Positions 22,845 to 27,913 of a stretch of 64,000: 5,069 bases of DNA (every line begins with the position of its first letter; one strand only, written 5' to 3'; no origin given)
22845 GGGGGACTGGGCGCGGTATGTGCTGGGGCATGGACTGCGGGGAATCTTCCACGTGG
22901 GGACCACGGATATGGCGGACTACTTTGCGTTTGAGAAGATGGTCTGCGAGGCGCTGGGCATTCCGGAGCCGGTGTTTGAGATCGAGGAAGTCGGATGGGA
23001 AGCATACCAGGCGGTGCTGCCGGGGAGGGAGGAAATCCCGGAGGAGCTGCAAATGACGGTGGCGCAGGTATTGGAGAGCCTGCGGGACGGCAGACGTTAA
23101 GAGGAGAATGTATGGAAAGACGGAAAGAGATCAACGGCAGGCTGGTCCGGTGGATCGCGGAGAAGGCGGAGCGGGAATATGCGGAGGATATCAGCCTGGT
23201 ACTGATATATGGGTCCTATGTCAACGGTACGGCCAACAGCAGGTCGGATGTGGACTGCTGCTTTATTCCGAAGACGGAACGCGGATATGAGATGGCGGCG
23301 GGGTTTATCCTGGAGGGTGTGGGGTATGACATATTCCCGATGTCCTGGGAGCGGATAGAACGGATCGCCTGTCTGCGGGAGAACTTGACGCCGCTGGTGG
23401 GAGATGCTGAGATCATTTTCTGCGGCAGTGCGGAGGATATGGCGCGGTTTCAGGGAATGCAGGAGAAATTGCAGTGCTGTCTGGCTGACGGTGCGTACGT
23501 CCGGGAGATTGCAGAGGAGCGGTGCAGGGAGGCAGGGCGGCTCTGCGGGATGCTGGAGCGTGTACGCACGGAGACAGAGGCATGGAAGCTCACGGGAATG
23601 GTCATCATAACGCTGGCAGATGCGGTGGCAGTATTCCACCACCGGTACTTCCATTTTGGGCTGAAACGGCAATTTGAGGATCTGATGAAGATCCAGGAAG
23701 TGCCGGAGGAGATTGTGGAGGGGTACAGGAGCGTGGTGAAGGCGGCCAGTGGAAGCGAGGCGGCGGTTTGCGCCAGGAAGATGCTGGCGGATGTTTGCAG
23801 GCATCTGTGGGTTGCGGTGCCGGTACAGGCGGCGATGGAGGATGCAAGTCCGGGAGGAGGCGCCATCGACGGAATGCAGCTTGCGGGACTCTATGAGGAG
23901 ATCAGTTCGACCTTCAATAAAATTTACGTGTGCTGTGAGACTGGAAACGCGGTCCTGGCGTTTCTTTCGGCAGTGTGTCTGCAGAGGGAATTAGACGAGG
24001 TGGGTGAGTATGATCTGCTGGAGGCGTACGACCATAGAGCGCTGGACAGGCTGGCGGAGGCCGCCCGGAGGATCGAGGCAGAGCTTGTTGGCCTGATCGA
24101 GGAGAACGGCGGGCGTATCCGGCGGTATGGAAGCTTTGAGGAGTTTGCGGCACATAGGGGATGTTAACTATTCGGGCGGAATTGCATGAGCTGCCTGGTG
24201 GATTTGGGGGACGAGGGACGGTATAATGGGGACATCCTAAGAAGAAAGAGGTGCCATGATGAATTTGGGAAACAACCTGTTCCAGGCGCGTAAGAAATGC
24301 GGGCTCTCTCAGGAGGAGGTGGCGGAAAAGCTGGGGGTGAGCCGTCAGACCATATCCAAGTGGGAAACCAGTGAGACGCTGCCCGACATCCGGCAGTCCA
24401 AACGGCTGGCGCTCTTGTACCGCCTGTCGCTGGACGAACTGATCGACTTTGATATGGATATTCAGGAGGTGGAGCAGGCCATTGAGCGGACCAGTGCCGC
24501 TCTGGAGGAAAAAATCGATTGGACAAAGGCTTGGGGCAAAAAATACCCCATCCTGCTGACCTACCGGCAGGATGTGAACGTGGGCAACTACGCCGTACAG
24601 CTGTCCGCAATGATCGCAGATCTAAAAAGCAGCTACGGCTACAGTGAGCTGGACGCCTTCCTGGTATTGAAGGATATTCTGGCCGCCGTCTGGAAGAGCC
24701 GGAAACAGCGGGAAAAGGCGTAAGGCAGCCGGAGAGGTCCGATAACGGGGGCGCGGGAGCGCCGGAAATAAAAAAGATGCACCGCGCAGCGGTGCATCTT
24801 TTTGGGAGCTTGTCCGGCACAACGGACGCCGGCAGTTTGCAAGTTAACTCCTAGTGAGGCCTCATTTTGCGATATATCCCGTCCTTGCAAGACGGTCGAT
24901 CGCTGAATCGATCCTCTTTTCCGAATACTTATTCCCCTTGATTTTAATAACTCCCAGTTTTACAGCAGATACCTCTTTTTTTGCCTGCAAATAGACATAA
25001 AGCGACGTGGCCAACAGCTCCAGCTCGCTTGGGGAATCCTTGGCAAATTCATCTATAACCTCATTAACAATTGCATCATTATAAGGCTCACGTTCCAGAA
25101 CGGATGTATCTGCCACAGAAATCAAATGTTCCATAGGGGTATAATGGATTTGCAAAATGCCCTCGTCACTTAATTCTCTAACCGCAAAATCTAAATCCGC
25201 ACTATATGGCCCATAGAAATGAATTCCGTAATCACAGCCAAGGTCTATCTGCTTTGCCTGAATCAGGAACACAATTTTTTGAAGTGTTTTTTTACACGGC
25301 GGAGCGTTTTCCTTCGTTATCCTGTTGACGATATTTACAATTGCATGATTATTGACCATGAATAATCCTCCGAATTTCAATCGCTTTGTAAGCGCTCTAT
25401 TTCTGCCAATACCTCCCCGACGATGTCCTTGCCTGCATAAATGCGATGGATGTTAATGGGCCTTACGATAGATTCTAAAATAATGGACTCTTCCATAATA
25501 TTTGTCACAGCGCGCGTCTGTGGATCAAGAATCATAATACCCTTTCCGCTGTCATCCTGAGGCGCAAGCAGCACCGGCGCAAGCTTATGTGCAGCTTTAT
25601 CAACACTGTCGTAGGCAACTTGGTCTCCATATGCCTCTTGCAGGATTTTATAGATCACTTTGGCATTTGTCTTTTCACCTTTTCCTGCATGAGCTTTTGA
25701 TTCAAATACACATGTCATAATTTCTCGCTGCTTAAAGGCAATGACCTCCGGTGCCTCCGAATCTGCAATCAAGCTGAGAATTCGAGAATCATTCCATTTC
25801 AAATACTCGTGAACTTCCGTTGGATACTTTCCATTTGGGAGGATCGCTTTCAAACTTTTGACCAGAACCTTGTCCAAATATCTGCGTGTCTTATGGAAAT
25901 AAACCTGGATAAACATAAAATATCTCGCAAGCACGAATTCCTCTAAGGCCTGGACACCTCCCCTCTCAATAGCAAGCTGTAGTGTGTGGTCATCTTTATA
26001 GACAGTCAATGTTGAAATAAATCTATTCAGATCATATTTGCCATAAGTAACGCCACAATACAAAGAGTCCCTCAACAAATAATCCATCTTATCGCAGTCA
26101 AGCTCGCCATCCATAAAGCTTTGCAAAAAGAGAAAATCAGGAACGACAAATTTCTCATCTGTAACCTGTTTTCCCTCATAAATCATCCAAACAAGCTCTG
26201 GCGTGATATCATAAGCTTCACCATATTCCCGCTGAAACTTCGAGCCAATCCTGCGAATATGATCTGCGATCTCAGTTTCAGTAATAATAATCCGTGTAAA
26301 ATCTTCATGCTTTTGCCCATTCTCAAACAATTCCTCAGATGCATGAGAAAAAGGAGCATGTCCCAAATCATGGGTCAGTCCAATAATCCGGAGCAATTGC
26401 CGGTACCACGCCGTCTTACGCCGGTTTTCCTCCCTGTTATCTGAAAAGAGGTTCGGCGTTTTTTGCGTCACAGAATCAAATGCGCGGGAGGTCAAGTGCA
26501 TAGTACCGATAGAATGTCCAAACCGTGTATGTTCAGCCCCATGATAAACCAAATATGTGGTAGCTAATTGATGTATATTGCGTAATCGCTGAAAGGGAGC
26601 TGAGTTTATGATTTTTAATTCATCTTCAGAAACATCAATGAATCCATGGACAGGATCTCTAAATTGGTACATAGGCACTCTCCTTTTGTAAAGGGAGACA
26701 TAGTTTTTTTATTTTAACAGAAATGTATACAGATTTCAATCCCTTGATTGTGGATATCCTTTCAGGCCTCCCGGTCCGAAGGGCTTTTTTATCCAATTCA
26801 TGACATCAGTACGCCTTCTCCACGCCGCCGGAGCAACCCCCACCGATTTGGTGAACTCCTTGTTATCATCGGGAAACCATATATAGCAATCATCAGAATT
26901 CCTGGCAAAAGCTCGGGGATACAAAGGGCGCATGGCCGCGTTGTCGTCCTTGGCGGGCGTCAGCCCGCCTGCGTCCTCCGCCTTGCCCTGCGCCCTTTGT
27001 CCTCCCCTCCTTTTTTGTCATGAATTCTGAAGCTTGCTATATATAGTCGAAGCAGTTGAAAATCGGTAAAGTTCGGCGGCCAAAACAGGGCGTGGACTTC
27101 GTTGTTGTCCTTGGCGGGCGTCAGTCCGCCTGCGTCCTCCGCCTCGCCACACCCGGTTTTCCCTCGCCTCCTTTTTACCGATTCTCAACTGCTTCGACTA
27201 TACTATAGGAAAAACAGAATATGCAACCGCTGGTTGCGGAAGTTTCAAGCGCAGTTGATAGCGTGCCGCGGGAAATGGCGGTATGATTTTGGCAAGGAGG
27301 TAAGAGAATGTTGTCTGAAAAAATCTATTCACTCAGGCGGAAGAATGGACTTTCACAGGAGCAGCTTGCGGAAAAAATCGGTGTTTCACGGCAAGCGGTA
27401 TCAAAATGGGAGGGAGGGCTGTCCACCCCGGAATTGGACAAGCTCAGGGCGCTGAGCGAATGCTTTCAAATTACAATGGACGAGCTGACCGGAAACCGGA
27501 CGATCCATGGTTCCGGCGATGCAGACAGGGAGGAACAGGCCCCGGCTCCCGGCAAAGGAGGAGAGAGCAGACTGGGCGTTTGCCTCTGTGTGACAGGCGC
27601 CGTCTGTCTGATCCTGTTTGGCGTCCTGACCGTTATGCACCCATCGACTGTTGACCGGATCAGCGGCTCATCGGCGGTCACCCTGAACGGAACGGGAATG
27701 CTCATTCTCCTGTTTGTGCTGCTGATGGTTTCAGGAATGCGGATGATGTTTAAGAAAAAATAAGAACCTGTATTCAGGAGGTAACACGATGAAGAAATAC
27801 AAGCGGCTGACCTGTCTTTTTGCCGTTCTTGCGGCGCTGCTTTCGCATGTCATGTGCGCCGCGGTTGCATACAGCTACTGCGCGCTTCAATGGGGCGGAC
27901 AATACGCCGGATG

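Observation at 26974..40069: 67-68 bp inverted repeats carrying inward-facing promoters bracket a 13 kb segment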

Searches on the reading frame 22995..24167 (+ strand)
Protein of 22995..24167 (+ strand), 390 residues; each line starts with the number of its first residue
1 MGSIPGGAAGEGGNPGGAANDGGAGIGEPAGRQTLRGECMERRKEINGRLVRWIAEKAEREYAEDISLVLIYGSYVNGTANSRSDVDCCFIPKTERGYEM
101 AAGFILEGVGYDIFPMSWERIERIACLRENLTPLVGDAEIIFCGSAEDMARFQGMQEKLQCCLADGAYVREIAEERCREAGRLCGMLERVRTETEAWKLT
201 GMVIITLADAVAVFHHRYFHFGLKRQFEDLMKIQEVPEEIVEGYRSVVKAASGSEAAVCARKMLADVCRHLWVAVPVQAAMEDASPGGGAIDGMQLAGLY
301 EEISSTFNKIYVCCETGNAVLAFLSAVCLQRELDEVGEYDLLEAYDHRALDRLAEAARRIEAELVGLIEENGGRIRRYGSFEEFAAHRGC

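Call 11: search_protein_families(library=pfam, proteins=[window:22995-24167:+], max_evalue=0.001)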
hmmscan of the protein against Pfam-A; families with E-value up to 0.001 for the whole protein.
window:22995-24167:+ (390 aa): 3 families
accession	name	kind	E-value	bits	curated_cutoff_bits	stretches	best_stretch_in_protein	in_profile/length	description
PF01909.29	NTP_transf_2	-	4.9e-05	24.1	21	1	52-93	2-41/93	Nucleotidyltransferase domain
PF18765.7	Polbeta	-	7.3e-05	23.3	26.9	1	64-96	11-43/93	Polymerase beta, Nucleotidyltransferase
PF22600.2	MTPAP-like_central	-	0.00078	20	27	0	60-97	34-70/139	Poly(A) RNA polymerase, mitochondrial-like, central palm domain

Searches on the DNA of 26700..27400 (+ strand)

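Call 14: search_rna_families(source=window, start=26700, end=27400, threshold=evalue, max_evalue=10)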
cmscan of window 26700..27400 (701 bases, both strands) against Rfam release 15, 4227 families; matches with E-value up to 10: 6.
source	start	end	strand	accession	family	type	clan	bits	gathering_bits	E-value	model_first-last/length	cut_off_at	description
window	26914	27008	-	RF03964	mir-H1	Gene; miRNA;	-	22.2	97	0.46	1-85/85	no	mir-H1 microRNA precursor family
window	27035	27208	-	RF04203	MIR1144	Gene; miRNA;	-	22.1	90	0.15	1-197/197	no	MIR1144 microRNA precursor family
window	26914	27008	+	RF03964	mir-H1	Gene; miRNA;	-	21.3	97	0.74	1-85/85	no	mir-H1 microRNA precursor family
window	26734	26767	-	RF01320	CRISPR-DR7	Gene; CRISPR;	CL00015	14.8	37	9.2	1-37/37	no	CRISPR RNA direct repeat element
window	27075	27143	+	RF00622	CPEB3_ribozyme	Gene; ribozyme;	-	14.4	35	0.84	1-78/78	no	Mammalian CPEB3 ribozyme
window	27099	27131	+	RF00039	DicF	Gene; antisense;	-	14.1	48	3.5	1-52/52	no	DicF RNA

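Call 73: search_dna_similar(query=window:26882-27202:+, collection=plasmids, mode=distant, max_rows=10)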
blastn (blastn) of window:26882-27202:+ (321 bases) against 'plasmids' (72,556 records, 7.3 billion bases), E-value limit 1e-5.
No match.

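Call 74: search_dna_similar(query=window:26882-27202:+, collection=phages, mode=distant, max_rows=10)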
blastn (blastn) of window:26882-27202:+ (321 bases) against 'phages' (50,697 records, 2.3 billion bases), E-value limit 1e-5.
No match.

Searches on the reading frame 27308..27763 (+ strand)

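Call 10: search_protein_families(library=pfam, proteins=[window:27308-27763:+], max_evalue=0.001)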
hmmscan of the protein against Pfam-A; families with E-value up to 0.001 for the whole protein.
window:27308-27763:+ (151 aa): 8 families
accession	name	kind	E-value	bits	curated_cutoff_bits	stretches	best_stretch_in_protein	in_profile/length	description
PF01381.28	HTH_3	-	1e-16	61.2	23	1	6-60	1-55/55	Helix-turn-helix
PF13560.12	HTH_31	-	2.6e-09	37.7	27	1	8-55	8-56/64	Helix-turn-helix domain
PF12844.13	HTH_19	-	3.9e-09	36.7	30.2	1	4-60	2-58/64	Helix-turn-helix domain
PF13443.12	HTH_26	-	5e-06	27.1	22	1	8-60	4-57/63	Cro/C1-type HTH DNA-binding domain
PF08279.18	HTH_11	-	0.00036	20.8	25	1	9-33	9-34/55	HTH domain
PF13384.12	HTH_23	-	0.0005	20.2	24.6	0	10-34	13-37/50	Homeodomain-like domain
PF13412.12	HTH_24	-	0.00072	19.5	21.9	0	9-32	12-35/48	Winged helix-turn-helix DNA-binding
PF15943.11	YdaS_toxin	-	0.001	19.3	30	0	16-34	10-28/65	Bacterial toxin YdaS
